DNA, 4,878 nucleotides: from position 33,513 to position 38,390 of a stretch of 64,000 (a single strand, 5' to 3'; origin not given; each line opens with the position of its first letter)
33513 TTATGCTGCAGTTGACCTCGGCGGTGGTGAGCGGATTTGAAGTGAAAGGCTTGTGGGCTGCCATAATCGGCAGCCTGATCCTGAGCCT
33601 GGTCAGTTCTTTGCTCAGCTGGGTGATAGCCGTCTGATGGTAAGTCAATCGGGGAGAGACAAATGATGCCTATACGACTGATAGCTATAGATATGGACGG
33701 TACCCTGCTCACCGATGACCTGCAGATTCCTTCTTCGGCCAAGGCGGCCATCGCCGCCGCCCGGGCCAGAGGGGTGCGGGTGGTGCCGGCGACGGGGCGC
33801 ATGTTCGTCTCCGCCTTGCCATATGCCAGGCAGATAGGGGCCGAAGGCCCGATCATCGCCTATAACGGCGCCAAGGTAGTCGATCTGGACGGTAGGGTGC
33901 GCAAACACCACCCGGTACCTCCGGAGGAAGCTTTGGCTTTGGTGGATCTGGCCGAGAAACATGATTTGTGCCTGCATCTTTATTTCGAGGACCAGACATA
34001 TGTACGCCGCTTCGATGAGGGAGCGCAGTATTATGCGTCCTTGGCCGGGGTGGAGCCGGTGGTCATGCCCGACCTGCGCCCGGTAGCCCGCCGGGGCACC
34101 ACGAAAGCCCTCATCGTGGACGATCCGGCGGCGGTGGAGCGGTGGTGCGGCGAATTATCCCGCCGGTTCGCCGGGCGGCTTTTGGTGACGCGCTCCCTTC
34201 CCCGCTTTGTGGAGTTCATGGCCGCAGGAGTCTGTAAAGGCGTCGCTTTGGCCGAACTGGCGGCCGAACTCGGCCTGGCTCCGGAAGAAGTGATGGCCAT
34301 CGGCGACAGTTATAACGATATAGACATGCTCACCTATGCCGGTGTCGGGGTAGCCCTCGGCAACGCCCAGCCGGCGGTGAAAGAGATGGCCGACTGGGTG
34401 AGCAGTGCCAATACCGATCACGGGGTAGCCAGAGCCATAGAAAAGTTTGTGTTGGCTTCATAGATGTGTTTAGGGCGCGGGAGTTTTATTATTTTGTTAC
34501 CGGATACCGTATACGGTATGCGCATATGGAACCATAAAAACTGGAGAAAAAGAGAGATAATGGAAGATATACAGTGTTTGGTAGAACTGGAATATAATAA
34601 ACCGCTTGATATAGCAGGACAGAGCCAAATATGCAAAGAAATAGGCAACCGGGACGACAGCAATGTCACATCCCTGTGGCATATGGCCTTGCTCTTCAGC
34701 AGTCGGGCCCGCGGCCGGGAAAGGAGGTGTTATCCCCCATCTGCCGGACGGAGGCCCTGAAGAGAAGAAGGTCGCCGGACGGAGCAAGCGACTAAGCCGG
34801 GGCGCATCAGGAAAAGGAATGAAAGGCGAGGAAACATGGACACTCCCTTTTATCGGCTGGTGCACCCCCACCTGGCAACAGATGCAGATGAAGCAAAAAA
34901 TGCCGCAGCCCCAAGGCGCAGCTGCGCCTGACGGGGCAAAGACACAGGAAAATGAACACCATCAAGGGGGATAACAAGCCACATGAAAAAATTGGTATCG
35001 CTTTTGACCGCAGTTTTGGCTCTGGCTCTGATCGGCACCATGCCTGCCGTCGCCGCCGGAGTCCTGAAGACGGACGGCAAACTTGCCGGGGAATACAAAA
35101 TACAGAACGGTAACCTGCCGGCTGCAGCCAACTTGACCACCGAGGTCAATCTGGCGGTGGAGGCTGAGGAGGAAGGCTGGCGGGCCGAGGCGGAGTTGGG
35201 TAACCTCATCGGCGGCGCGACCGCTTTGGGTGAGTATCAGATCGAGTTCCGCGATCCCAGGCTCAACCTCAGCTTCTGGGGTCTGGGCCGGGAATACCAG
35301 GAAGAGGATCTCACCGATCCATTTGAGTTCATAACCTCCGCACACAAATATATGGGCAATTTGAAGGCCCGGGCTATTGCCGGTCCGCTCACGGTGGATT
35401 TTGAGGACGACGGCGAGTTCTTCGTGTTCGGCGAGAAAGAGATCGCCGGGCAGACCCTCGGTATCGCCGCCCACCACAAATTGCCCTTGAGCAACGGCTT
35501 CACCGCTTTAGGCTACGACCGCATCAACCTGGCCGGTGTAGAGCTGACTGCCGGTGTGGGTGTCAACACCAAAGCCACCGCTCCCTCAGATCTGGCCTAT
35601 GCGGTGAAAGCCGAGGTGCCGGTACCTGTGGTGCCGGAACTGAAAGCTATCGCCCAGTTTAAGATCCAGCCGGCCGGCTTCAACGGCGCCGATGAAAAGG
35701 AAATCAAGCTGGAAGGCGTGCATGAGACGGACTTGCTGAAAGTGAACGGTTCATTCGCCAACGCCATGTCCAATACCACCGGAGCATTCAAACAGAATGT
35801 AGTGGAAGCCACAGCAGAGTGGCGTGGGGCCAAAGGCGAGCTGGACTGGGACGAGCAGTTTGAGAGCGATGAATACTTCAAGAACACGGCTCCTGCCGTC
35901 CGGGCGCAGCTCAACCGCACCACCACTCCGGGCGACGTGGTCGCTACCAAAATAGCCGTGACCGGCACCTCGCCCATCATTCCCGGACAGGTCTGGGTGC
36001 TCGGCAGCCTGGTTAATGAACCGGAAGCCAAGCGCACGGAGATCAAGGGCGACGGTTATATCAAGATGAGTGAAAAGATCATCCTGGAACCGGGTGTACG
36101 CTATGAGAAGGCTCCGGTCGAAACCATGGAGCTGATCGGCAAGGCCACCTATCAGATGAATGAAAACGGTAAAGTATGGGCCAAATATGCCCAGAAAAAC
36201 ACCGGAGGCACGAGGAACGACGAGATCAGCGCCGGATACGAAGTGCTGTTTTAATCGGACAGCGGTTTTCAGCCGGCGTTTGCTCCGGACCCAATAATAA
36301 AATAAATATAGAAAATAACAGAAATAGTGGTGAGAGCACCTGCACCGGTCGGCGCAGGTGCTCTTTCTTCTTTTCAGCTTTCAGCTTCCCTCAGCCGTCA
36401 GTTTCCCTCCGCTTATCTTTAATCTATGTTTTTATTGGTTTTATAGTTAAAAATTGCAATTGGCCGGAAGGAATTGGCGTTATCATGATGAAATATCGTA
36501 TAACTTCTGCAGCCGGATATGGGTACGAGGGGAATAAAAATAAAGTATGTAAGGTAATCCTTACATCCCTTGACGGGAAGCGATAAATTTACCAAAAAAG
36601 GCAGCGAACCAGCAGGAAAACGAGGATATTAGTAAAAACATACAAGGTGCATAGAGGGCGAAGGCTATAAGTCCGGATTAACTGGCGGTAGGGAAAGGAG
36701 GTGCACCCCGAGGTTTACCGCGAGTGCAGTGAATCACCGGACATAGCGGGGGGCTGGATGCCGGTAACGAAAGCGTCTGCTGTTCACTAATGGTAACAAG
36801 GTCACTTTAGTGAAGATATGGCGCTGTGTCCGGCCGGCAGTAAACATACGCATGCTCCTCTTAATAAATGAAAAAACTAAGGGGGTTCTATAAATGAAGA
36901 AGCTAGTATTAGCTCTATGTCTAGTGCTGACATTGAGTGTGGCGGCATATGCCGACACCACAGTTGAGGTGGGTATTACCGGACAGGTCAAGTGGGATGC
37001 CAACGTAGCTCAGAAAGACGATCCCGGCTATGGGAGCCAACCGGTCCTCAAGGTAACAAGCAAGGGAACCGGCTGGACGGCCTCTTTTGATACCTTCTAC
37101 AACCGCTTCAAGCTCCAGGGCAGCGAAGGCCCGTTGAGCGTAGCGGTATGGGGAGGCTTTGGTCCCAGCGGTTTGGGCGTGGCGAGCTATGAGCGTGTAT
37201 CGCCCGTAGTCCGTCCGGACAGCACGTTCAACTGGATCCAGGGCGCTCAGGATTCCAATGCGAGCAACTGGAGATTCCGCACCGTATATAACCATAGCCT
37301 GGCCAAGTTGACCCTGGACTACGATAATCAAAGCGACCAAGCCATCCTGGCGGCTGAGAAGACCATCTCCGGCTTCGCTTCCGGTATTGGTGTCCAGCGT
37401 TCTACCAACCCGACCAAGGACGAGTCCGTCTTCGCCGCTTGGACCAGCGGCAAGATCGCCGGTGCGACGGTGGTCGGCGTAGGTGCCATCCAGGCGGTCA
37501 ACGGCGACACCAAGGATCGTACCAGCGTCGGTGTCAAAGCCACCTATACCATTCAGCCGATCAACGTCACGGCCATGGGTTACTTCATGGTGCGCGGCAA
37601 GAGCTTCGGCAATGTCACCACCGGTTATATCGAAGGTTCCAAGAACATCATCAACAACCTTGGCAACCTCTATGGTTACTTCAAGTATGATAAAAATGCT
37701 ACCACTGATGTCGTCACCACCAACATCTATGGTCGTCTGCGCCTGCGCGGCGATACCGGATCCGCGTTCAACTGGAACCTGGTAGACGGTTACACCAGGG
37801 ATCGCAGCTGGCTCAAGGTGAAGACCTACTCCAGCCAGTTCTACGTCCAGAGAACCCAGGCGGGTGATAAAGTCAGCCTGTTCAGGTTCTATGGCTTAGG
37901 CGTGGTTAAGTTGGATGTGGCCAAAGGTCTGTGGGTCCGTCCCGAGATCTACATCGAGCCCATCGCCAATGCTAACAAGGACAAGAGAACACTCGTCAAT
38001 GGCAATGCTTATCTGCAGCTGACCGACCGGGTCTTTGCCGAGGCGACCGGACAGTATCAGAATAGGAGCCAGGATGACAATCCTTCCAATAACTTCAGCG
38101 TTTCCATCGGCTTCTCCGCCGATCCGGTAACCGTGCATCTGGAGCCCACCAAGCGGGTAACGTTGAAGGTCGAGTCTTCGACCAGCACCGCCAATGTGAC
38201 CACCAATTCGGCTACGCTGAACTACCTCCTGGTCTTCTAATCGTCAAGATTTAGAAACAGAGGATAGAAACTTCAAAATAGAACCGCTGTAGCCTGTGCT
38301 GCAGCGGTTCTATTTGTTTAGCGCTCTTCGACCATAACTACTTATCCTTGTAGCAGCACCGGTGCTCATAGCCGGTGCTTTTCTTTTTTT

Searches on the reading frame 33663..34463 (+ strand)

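Call 8: search_protein_families(library=ncbifam, proteins=[window:33663-34463:+], max_evalue=0.01)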
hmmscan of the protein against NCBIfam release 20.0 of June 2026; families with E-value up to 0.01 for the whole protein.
window:33663-34463:+ (266 aa): 37 families (the best 25 are shown)
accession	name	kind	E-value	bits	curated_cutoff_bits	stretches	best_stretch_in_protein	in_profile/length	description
TIGR00099.1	Cof-subfamily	subfamily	3.1e-55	187.5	137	1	6-259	1-256/256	Cof-type HAD-IIB family hydrolase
NF007806.0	PRK10513.1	equivalog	3.2e-51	174.3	273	1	2-264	1-269/270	sugar-phosphatase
NF007821.0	PRK10530.1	equivalog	4.4e-36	124.5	274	2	183-264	191-272/272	pyridoxal phosphatase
NF002245.0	PRK01158.1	equivalog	9.6e-33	113.4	198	2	187-264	153-230/233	phosphoglycolate phosphatase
NF011705.0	PRK15126.1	equivalog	1.4e-28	99.9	336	1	5-241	3-238/272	HMP-PP phosphatase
TIGR01487.1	Pglycolate_arch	equivalog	1.7e-28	99.9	122.75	2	185-257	141-213/215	phosphoglycolate phosphatase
NF008213.0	PRK10976.1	equivalog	1.7e-27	96.6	386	1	5-261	3-262/266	sugar/pyridoxal phosphate phosphatase YigL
TIGR01482.1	SPP-subfamily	subfamily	5.8e-26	91.4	107.15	2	184-259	142-217/225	sucrose-phosphate phosphatase subfamily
TIGR01484.1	HAD-SF-IIB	subfamily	3.5e-25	89.4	41.8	1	6-231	1-220/221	HAD-IIB family hydrolase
NF045966.1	YcsE_rel_Pase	equivalog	6e-19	68.5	220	2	188-258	188-258/265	YcsE-related riboflavin metabolism phosphatase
TIGR01486.1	HAD-SF-IIB-MPGP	subfamily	6.2e-17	61.8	164.75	1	7-262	2-256/257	mannosyl-3-phosphoglycerate phosphatase family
TIGR02461.1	osmo_MPG_phos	equivalog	9.5e-12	45.5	244.35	1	7-72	2-66/227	mannosyl-3-phosphoglycerate phosphatase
NF001216.0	PRK00192.1-2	equivalog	9.6e-12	44.9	353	2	2-73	4-76/275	mannosyl-3-phosphoglycerate phosphatase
NF001217.0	PRK00192.1-4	equivalog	1.5e-11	44.3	373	2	181-246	172-237/265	mannosyl-3-phosphoglycerate phosphatase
NF001218.0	PRK00192.1-5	equivalog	2.7e-11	43.6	362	2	5-72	5-72/275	mannosyl-3-phosphoglycerate phosphatase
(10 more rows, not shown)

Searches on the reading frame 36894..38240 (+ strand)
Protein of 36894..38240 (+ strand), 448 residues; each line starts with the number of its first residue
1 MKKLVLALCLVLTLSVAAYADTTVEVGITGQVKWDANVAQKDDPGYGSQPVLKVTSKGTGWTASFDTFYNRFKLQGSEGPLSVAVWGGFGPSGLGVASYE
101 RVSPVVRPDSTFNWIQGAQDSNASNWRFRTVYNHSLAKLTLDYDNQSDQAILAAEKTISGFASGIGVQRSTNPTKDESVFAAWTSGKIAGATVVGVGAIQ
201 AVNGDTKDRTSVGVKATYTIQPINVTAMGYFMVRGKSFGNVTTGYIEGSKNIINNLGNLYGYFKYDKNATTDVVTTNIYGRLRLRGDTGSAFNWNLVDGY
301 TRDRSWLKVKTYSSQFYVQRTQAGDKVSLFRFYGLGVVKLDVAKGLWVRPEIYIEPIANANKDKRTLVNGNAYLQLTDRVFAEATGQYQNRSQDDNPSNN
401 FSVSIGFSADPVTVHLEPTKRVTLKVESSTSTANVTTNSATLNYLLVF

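Call 4: search_protein_families(library=pfam, proteins=[window:36894-38240:+], max_evalue=1)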
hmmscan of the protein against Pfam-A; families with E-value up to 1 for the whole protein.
window:36894-38240:+ (448 aa): 0 families

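Call 8: search_protein_families(library=ncbifam, proteins=[window:36894-38240:+], max_evalue=0.01)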
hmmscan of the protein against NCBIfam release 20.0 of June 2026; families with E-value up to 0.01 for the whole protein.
window:36894-38240:+ (448 aa): 0 families

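Call 31: find_homologous_proteins(query=A3, max_evalue=0.001)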
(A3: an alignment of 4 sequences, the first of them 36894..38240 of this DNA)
Query A3 (4 sequences) (448 aa, profile of the alignment): 4 proteins with E <= 0.001 among 8000 candidates.
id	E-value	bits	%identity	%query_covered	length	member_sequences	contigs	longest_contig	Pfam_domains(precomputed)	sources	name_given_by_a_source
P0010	1.1e-185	636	51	100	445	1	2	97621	-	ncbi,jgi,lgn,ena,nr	ncbi:MAG TPA: hypothetical protein GXX29_05850 [Firmicutes bacterium]|nr:hypothetical protein [Bacil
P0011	2.5e-184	631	97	100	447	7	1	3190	-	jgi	-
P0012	6.0e-172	591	25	23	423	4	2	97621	-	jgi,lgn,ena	-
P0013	9.7e-153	527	73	100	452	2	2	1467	-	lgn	-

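Call 32: find_encoding_contigs(protein=P0010, flank=6000, max_places=6)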
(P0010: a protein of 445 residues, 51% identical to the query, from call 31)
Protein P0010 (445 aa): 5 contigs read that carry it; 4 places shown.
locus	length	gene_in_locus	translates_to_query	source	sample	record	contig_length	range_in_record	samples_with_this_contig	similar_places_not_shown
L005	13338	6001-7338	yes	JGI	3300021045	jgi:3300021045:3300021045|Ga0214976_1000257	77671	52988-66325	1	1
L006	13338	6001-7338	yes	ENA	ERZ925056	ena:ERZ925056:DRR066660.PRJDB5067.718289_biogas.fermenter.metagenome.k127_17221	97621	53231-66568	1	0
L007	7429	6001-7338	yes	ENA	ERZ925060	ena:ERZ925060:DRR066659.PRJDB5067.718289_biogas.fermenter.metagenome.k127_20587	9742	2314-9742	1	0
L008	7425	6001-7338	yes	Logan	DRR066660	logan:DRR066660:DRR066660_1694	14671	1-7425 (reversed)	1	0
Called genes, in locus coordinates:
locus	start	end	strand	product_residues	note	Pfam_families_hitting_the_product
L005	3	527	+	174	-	-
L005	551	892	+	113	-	PF04020:Phage_holin_4_2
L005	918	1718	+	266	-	PF00702:Hydrolase, PF08282:Hydrolase_3, PF12710:HAD (faint), PF05116:S6PP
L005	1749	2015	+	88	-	-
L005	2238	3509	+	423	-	-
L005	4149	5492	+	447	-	-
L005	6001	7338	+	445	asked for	-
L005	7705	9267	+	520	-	-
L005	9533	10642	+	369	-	PF03215:Rad17 (faint), PF00005:ABC_tran, PF17912:OB_MalK, PF08402:TOBE_2 (faint)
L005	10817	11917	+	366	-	PF01380:SIS, PF10432:bact-PGI_C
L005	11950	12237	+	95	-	-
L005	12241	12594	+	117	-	PF02452:PemK_toxin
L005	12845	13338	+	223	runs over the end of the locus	PF00117:GATase, PF07722:Peptidase_C26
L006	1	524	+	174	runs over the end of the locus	-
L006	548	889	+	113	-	PF04020:Phage_holin_4_2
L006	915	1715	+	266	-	PF00702:Hydrolase, PF08282:Hydrolase_3, PF12710:HAD (faint), PF05116:S6PP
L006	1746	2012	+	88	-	-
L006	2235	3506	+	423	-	-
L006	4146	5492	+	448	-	-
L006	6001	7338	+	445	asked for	-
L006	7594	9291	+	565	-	-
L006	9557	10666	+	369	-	PF03215:Rad17 (faint), PF00005:ABC_tran, PF17912:OB_MalK, PF08402:TOBE_2 (faint)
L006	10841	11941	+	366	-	PF01380:SIS, PF10432:bact-PGI_C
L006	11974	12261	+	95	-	-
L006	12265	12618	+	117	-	PF02452:PemK_toxin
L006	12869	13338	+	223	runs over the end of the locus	PF00117:GATase, PF07722:Peptidase_C26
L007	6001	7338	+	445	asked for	-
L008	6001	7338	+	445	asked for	-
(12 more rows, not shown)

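Call 45: search_solved_structures(query=A3, max_evalue=10)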
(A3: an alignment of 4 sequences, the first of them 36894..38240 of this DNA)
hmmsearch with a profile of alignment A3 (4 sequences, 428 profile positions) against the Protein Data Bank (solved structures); distinct sequences matched with E-value up to 10: 1.
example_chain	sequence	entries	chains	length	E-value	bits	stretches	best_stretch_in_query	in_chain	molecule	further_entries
4n4r_A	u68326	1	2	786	0.19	13.8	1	268-408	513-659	LPS-assembly protein LptD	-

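Call 91: list_cluster_members(proteins=[L005:7705-9264:+, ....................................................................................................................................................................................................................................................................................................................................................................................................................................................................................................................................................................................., P0001])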
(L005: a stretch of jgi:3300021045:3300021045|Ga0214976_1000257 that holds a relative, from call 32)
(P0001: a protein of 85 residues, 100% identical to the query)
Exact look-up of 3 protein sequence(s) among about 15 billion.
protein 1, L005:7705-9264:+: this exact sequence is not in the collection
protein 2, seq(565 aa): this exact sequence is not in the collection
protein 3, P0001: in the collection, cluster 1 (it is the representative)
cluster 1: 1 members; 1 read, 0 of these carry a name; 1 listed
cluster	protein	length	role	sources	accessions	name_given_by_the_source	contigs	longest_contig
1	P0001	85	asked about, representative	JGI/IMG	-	-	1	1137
